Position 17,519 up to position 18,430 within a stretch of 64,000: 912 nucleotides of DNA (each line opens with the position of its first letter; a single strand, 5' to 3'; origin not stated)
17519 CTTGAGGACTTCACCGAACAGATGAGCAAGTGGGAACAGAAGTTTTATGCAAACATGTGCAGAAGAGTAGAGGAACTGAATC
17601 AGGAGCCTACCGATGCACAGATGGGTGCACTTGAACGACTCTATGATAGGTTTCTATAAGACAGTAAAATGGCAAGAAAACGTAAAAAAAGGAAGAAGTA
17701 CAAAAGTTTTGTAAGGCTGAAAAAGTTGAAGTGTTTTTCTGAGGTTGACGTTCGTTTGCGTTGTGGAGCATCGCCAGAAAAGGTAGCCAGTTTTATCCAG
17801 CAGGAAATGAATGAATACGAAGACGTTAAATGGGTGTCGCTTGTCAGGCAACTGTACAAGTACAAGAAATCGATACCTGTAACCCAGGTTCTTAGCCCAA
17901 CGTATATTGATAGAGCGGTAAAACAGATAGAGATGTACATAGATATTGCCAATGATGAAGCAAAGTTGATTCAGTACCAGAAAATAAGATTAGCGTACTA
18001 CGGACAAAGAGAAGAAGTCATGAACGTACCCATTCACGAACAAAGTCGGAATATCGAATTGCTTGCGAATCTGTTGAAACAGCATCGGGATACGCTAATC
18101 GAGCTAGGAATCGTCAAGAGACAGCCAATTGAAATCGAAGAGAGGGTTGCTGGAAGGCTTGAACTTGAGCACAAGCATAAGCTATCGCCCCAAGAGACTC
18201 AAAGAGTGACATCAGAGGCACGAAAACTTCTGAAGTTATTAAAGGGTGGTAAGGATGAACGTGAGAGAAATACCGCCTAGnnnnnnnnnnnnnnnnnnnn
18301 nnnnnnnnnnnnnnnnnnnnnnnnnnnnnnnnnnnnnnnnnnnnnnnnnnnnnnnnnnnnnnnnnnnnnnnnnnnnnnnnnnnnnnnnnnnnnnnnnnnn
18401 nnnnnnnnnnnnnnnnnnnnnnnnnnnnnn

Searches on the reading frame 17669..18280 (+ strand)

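Call 19: search_protein_families(library=pfam, proteins=[window:17669-18280:+], max_evalue=0.001)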
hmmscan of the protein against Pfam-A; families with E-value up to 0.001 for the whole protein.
window:17669-18280:+ (203 aa): 0 families

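Call 55: search_protein_families(library=pfam, proteins=[window:17669-18280:+], max_evalue=0.1)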
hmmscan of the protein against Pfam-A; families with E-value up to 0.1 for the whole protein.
window:17669-18280:+ (203 aa): 1 family
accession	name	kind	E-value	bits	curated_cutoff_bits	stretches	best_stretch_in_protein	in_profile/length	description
PF18731.6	HEPN_Swt1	-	0.035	14.8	27.5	0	150-189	73-112/115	Swt1-like HEPN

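Call 77: search_protein_families(library=ncbifam, proteins=[window:17669-18280:+], max_evalue=0.01)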
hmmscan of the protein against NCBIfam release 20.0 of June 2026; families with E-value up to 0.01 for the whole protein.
window:17669-18280:+ (203 aa): 0 families
